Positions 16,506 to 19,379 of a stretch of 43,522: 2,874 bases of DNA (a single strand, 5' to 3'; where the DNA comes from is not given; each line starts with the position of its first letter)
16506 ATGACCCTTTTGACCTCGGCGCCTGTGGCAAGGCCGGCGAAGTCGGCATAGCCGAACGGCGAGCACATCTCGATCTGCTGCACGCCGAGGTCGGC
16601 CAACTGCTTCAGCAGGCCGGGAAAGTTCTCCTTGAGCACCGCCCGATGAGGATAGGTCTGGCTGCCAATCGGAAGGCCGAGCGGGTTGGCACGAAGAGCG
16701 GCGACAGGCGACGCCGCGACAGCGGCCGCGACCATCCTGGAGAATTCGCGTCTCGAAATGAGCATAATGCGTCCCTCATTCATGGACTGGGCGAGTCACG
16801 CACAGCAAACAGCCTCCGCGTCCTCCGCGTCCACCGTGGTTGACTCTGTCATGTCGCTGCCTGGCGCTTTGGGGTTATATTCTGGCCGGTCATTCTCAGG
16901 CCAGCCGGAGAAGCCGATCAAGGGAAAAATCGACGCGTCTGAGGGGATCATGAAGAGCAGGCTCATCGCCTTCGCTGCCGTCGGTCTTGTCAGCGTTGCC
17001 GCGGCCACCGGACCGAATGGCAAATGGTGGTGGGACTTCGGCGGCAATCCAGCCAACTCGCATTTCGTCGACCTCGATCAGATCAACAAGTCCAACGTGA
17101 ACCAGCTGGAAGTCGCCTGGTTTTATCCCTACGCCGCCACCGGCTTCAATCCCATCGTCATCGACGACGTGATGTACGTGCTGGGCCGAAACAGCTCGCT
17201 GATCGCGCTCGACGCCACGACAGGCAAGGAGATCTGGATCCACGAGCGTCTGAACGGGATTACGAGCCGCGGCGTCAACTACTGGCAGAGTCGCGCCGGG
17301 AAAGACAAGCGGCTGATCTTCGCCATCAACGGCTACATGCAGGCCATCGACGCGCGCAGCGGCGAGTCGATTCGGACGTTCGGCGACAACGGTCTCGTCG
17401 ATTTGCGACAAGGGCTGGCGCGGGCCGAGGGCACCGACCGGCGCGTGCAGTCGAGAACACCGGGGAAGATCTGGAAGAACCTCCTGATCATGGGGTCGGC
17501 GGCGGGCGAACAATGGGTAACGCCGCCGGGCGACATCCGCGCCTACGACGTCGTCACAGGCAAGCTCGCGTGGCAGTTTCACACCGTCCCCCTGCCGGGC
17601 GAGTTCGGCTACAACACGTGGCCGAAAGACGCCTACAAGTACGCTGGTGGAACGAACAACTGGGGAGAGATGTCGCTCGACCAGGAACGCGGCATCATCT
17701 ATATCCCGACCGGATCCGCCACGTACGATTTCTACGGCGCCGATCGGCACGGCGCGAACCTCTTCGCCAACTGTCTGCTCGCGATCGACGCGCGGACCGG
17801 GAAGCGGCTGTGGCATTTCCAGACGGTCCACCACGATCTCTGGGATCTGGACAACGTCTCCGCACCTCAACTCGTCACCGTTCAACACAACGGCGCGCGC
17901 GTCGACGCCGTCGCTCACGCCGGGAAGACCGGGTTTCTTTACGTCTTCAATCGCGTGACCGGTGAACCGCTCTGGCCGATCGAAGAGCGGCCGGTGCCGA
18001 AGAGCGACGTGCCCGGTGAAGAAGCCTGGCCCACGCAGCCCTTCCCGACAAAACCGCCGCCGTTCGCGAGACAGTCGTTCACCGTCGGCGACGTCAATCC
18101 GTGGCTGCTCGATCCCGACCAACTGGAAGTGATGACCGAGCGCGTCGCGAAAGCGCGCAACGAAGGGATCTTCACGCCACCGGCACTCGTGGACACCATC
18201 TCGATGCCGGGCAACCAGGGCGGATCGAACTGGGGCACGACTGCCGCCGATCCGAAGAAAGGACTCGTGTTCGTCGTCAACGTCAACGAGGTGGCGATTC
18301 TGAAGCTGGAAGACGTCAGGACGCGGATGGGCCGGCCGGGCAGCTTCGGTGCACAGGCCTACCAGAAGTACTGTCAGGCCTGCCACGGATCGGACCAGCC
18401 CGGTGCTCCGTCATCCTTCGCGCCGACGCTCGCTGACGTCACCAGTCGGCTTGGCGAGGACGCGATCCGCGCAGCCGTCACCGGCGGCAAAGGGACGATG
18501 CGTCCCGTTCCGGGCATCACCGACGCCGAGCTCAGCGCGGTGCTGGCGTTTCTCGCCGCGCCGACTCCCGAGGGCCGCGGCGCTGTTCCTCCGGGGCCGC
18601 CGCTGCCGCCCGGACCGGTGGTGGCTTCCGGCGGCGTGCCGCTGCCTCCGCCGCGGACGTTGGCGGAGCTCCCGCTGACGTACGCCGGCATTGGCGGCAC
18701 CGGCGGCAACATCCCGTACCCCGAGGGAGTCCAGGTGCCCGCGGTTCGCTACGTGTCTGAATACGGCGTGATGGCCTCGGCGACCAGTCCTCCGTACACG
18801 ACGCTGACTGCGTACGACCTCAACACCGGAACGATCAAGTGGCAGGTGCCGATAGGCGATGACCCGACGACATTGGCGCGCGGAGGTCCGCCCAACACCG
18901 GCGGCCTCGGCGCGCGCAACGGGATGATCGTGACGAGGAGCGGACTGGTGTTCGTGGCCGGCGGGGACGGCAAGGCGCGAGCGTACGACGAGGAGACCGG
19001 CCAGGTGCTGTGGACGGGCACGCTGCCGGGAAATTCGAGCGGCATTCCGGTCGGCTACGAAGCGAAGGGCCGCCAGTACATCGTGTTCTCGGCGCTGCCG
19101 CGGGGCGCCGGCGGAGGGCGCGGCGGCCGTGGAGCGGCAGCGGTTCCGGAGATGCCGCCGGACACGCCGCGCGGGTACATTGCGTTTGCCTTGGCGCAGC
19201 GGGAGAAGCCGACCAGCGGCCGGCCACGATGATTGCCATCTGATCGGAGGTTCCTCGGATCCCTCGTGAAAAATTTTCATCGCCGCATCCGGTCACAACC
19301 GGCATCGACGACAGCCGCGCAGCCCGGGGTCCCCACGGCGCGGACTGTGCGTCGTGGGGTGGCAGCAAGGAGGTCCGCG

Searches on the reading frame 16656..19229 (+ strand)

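Call 88: search_protein_families(library=pfam, proteins=[window:16656-19229:+], max_evalue=0.00001)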
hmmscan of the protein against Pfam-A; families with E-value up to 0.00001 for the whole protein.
window:16656-19229:+ (858 aa): 4 families
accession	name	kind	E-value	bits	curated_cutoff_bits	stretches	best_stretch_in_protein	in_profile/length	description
PF01011.28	PQQ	-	2e-169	565.5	26.7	2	125-553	1-446/595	Glucose/ethanol/alcohol dehydrogenase, beta-propeller domain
PF13360.13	PQQ_2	-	1.9e-18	67.4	27.6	1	716-801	4-72/233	Outer membrane protein assembly factor BamB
PF13442.11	Cytochrome_CBB3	-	1.2e-09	38.7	27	1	565-633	6-68/68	Cytochrome C oxidase, cbb3-type, subunit III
PF00034.26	Cytochrom_C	-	7.2e-06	27.7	21.3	0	565-633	4-86/90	Cytochrome c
